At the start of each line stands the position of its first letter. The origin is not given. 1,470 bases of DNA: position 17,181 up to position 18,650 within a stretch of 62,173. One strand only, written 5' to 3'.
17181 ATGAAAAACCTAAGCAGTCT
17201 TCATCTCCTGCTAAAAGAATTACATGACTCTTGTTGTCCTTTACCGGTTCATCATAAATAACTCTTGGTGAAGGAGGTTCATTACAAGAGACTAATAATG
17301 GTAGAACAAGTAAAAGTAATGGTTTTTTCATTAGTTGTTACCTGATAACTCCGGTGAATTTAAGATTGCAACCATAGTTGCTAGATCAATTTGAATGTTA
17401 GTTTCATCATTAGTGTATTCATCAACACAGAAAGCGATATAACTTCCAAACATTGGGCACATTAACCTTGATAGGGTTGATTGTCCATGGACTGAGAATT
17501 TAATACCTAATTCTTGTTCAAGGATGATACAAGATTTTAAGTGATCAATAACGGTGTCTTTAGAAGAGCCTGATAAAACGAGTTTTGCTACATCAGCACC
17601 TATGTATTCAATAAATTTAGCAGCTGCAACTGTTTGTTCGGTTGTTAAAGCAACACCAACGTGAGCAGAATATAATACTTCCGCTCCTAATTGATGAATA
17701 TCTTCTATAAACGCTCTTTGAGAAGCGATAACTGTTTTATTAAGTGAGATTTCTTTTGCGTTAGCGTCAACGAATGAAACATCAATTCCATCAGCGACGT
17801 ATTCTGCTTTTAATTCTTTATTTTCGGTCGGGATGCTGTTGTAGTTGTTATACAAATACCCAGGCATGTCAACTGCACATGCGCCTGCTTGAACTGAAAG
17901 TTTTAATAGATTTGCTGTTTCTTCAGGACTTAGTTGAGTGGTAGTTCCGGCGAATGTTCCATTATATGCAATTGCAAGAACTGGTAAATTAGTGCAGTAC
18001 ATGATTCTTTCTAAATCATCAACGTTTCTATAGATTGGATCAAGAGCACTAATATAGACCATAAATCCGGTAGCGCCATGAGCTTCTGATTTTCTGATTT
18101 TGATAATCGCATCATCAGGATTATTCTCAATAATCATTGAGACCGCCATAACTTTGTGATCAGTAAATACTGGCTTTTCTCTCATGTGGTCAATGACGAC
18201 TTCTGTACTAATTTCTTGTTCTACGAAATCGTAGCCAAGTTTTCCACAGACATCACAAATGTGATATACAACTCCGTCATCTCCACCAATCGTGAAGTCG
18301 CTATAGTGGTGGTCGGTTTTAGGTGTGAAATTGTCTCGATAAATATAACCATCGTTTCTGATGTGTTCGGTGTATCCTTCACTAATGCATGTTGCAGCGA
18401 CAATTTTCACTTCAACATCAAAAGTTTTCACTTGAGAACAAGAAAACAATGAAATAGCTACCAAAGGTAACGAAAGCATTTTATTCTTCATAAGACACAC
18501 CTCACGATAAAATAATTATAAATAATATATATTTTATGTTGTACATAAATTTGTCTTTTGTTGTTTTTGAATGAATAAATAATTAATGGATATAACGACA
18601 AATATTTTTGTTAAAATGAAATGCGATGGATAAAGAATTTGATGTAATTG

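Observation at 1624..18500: Two convergent operons each encode the same triad: an exported dehydroquinase-fold lipoprotein, GLUG-repeat surface protein(s) and SGNH/SASA esterase-like protein(s)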

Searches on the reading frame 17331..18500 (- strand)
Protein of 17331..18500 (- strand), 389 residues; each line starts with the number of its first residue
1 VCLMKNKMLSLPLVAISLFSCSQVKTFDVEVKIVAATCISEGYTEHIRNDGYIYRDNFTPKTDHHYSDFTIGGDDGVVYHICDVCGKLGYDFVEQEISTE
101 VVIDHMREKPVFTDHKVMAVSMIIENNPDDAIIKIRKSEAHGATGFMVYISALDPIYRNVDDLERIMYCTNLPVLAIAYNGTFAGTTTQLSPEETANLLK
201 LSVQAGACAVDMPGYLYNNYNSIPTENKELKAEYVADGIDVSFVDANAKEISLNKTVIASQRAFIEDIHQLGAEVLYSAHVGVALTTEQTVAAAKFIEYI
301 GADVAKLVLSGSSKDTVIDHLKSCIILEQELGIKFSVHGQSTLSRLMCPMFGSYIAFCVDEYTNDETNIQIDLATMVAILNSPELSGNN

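Call 4: search_protein_families(library=pfam, proteins=[window:17331-18500:-], max_evalue=0.01)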
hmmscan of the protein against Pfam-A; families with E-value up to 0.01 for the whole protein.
window:17331-18500:- (389 aa): 1 family
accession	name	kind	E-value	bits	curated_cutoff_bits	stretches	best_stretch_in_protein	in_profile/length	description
PF01487.21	DHquinase_I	-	7.6e-07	29.9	22.2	1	231-380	80-230/230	Type I 3-dehydroquinase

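Call 5: search_protein_families(library=ncbifam, proteins=[window:17331-18500:-], max_evalue=0.01)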
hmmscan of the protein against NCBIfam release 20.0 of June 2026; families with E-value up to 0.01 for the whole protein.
window:17331-18500:- (389 aa): 1 family
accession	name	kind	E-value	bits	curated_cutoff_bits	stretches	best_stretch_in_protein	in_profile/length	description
TIGR01093.1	aroD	equivalog_domain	0.0002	21.5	139.3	1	261-375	108-224/229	type I 3-dehydroquinate dehydratase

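Call 11: find_homologous_proteins(query=window:17331-18500:-)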
Query window:17331-18500:- (389 aa): 39 proteins with E <= 0.001 among 6240 candidates.
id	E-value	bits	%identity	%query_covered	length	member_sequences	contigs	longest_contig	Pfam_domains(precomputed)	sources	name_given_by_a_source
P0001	1.9e-251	851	100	98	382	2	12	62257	-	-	-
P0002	1.8e-192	657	76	99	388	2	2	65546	-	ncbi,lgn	-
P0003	2.6e-189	647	74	99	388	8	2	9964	PF01487.23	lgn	-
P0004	1.6e-187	641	74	99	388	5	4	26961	PF01487.23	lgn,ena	-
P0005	2.1e-187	641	72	100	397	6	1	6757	PF01487.23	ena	-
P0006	4.4e-184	630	73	99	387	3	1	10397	PF01487.23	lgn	-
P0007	1.8e-181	621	72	99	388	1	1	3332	-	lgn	-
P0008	1.9e-181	621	72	99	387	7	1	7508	PF01487.23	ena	-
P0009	6.9e-177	606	72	97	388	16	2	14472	PF01487.23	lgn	-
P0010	4.4e-160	551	64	99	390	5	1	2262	-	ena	-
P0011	5.6e-156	537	61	99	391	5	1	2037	PF01487.23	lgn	-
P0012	7.9e-133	461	56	99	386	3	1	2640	PF01487.23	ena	-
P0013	2.4e-130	453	57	95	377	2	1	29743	PF01487.23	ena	-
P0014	4.1e-126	439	54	99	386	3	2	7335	PF01487.23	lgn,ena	-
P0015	5.0e-125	435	56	98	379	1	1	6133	PF01487.23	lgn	-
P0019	2.1e-117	410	54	94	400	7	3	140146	PF01487.23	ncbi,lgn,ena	-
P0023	1.9e-114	401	52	97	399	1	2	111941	PF01487.23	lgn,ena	-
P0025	5.7e-114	399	53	93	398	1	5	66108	-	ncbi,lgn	-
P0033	8.1e-110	385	51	95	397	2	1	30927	PF01487.23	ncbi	-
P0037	9.5e-95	336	47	93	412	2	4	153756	-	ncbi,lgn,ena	-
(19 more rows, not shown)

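Call 13: find_related_loci(query=A1, collection=genome_contigs, flank=10000)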
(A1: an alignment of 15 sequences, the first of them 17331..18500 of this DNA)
Query A1 (389 aa) in genome_contigs; peptide patterns used: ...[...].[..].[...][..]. (x = any residue, [..] = any of these).
108 stretches matched a pattern; 29 encode a relative of the query (tblastn E <= 1e-3); 29 distinct loci.
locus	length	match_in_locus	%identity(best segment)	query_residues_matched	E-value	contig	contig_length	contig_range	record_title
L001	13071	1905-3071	76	3-389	0e+0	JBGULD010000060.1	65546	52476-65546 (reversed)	MAG: Bacilli bacterium isolate ruminal_MAG_265 ruminal_MAG_265_contig_0061, whole genome shotgun sequence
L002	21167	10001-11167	72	3-389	0e+0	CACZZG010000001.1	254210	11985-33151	MAG: uncultured Erysipelotrichaceae bacterium isolate RUG13091 genome assembly, contig: RUG13091_asm_1, whole genome sho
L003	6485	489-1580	53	28-387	2e-121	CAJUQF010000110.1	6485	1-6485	MAG TPA_asm: uncultured Christensenellaceae bacterium isolate MGBC162832 genome assembly, contig: MGBC162832.110, whole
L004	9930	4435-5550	51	13-385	5e-120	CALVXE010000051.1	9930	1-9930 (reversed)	MAG: uncultured Clostridia bacterium isolate BRZ_EA__bin93 genome assembly, contig: BRZ_EA__NODE_7751_length_9930_cov_3.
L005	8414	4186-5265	50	25-385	2e-113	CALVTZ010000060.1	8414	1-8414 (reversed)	MAG: uncultured Clostridia bacterium isolate BRZ_CP__bin35 genome assembly, contig: BRZ_CP__NODE_10483_length_8414_cov_2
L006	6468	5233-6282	51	29-387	4e-112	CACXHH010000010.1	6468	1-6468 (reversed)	MAG: uncultured Clostridiales bacterium isolate RUG11260 genome assembly, contig: RUG11260_asm_10, whole genome shotgun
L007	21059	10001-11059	49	29-386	6e-105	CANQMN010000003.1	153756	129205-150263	MAG: uncultured Clostridia bacterium isolate Lapin-012__bin63 genome assembly, contig: Lapin-012__NODE_134_length_153756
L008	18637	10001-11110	54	22-387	4e-126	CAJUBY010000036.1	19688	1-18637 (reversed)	MAG TPA_asm: uncultured Christensenella sp. isolate MGBC129342 genome assembly, contig: MGBC129342.36, whole genome shot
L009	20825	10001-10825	35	84-364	8e-49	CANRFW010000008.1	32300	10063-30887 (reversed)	MAG: uncultured Clostridia bacterium isolate Lapin-023__bin33 genome assembly, contig: Lapin-023__NODE_1881_length_32300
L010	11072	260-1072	35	100-377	3e-48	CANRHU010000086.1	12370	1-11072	MAG: uncultured Lachnospiraceae bacterium isolate Lapin-023__bin28 genome assembly, contig: Lapin-023__NODE_6614_length_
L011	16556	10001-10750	35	120-373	2e-45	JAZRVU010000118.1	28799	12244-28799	MAG: Acutalibacteraceae bacterium isolate T1900044953_TA20190006.MAGScoT_cleanbin_000013 SGB_3733_k141_1787223, whole ge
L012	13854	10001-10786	33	121-385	2e-42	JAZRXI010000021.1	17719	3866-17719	MAG: Clostridia bacterium isolate T1900044951_TA20190004.MAGScoT_cleanbin_000006 SGB_3657_k141_1635743, whole genome sho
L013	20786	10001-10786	34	121-385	7e-43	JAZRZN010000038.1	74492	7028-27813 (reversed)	MAG: Clostridia bacterium isolate T1900044948_TA20190001.MAGScoT_cleanbin_000011 SGB_3505_k141_414912, whole genome shot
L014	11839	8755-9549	33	112-382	3e-42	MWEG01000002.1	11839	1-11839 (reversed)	MAG: Lentisphaerae bacterium ADurb.Bin082 BWX73_contig000002, whole genome shotgun sequence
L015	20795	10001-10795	34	112-382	3e-40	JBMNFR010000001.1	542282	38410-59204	MAG: Lentisphaeria bacterium isolate SBF912LR0HQ0165 contig_20414, whole genome shotgun sequence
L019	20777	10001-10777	32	118-382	4e-39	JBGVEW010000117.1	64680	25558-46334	MAG: Eubacteriales bacterium isolate fecal_MAG_404 fecal_MAG_404_contig_0117, whole genome shotgun sequence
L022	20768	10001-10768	32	118-376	3e-37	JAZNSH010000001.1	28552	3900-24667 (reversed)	MAG: Clostridia bacterium isolate T1900044810_TS20190276.MAGScoT_cleanbin_000007 SGB_2777_k141_705994, whole genome shot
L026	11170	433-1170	31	120-374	4e-35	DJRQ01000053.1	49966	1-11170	MAG TPA_asm: Bacillales bacterium UBA6356 UBA6356_contig_3707, whole genome shotgun sequence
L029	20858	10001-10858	28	78-358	8e-29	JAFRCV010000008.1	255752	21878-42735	MAG: Erysipelotrichaceae bacterium isolate RGIG2379 Goat_Ileum-3__c127209, whole genome shotgun sequence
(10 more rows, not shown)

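Call 16: search_solved_structures(query=A1, max_evalue=0.01, show_alignments=2)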
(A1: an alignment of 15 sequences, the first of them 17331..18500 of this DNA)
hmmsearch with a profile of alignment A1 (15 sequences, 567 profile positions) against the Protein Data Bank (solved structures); distinct sequences matched with E-value up to 0.01: 10.
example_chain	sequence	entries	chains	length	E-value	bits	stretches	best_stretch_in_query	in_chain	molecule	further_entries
2gpt_A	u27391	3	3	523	4.1e-05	25.6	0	277-394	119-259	3-dehydroquinate dehydratase/ shikimate 5-dehydrogenase | Bifunctional 3-dehydroquinate dehydratase/shikimate dehydrogenase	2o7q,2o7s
6bmb_A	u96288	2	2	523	5.6e-05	25.2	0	277-384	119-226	Bifunctional 3-dehydroquinate dehydratase/shikimate dehydrogenase, chloroplastic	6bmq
4guf_A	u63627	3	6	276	0.0002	23.3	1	277-384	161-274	3-dehydroquinate dehydratase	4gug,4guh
3m7w_A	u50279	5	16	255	0.00022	23.2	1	277-384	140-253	3-dehydroquinate dehydratase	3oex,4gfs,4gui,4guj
3l2i_A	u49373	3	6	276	0.00026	23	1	277-384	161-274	3-dehydroquinate dehydratase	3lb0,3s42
3o1n_A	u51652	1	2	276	0.0003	22.8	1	277-384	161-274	3-dehydroquinate dehydratase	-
1gqn_A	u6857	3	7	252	0.0014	20.5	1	275-384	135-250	3-DEHYDROQUINATE DEHYDRATASE | 3-dehydroquinate dehydratase aroD | PROTEIN (3-DEHYDROQUINATE DEHYDRATASE)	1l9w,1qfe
4clm_A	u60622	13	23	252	0.0056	18.5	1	277-384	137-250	3-DEHYDROQUINATE DEHYDRATASE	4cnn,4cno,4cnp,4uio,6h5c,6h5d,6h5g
2yr1_A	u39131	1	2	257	0.0064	18.4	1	298-384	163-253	3-dehydroquinate dehydratase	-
3nnt_A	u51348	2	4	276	0.0068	18.3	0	277-384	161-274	3-dehydroquinate dehydratase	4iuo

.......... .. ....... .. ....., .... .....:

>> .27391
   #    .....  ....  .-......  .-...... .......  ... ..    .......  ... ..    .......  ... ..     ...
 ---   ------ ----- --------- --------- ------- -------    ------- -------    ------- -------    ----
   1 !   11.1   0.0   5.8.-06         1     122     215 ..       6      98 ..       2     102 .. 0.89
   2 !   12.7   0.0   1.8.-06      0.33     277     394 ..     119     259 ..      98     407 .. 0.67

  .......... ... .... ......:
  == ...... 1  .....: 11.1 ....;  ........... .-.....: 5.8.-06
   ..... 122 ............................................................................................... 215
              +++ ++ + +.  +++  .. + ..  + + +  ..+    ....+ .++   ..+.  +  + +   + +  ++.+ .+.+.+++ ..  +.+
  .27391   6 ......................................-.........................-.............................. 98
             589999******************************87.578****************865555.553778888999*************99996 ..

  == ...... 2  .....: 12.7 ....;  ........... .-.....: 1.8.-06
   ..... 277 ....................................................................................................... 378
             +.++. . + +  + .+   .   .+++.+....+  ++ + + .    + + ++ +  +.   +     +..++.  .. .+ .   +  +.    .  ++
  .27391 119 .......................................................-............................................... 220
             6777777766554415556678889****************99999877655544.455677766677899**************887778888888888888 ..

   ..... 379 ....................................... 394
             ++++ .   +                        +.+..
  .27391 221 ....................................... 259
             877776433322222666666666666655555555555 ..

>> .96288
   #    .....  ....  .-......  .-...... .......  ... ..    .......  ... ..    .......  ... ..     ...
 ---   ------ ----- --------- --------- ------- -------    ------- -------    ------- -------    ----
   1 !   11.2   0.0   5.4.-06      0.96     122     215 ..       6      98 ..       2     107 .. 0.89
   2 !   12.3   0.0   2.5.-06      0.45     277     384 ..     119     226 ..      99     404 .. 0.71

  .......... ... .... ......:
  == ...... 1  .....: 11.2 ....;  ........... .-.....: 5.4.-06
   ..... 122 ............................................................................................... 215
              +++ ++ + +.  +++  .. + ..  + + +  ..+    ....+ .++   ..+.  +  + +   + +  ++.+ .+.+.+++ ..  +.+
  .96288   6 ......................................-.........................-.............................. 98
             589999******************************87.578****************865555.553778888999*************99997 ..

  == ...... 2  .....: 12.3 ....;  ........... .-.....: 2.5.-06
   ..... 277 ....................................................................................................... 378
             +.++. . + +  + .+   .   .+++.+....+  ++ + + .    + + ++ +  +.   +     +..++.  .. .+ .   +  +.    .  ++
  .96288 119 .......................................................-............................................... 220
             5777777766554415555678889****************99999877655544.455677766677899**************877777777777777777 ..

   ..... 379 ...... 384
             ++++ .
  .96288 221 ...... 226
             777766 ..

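Call 20: find_encoding_contigs(protein=P0019, flank=9000, max_places=2)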
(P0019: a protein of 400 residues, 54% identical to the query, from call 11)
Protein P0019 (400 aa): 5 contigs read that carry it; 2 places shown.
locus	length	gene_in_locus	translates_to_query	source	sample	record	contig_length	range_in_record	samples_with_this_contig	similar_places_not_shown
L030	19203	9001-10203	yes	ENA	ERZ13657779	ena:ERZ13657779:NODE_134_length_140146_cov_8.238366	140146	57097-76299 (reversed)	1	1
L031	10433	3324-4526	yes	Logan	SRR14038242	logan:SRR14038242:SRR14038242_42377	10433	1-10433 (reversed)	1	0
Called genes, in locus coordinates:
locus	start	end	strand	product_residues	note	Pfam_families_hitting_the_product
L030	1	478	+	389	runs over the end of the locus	PF13671:AAA_33 (faint), PF01202:SKI, PF00702:Hydrolase, PF12710:HAD, PF13419:HAD_2, PF13242:Hydrolase_like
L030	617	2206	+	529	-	PF02878:PGM_PMM_I, PF02879:PGM_PMM_II, PF02880:PGM_PMM_III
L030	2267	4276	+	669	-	PF00456:Transketolase_N, PF02779:Transket_pyr, PF02780:Transketolase_C, PF22613:Transketolase_C_1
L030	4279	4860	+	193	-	PF12917:YfbR-like, PF13023:HD_3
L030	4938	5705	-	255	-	PF12833:HTH_18, PF00165:HTH_AraC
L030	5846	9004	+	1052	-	PF07581:Glug (faint)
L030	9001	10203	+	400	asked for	PF01487:DHquinase_I (faint)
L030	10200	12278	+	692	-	PF03629:SASA (weak)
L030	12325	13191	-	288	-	PF02645:DegV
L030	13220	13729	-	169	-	PF13673:Acetyltransf_10, PF00583:Acetyltransf_1, PF13508:Acetyltransf_7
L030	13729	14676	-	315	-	PF02729:OTCace_N, PF00185:OTCace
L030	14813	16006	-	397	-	PF00202:Aminotran_3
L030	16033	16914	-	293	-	PF00696:AA_kinase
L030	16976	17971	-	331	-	PF01113:DapB_N (faint), PF01118:Semialdhyde_dh, PF01408:GFO_IDH_MocA, PF22698:Semialdhyde_dhC_1, PF02774:Semialdhyde_dhC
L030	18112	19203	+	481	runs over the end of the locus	-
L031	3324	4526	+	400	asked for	PF01487:DHquinase_I (faint)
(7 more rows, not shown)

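Call 21: find_encoding_contigs(protein=P0023, flank=9000, max_places=2)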
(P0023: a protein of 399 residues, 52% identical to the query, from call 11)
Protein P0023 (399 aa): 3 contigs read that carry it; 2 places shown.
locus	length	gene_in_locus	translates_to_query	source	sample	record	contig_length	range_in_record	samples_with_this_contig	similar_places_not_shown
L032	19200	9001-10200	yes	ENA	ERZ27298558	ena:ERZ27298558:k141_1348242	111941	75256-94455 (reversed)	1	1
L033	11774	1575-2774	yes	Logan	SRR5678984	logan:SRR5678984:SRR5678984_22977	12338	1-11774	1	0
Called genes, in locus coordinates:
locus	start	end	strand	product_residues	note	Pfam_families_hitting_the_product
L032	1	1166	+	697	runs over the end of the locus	PF03747:ADP_ribosyl_GH, PF02018:CBM_4_9 (weak)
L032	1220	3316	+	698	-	PF13472:Lipase_GDSL_2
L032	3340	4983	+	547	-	PF16990:CBM_35 (faint)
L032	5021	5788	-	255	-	PF12833:HTH_18, PF00165:HTH_AraC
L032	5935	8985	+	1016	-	-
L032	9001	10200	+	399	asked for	PF01487:DHquinase_I (weak)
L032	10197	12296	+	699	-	-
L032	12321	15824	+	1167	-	PF09479:Flg_new (weak), PF13088:BNR_2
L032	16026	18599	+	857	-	-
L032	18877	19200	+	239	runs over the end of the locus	PF12146:Hydrolase_4 (faint), PF12695:Abhydrolase_5, PF00561:Abhydrolase_1 (weak)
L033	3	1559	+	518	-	?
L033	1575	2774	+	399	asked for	PF01487:DHquinase_I (weak)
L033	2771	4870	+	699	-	-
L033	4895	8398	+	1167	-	PF09479:Flg_new (weak), PF13088:BNR_2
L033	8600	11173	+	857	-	-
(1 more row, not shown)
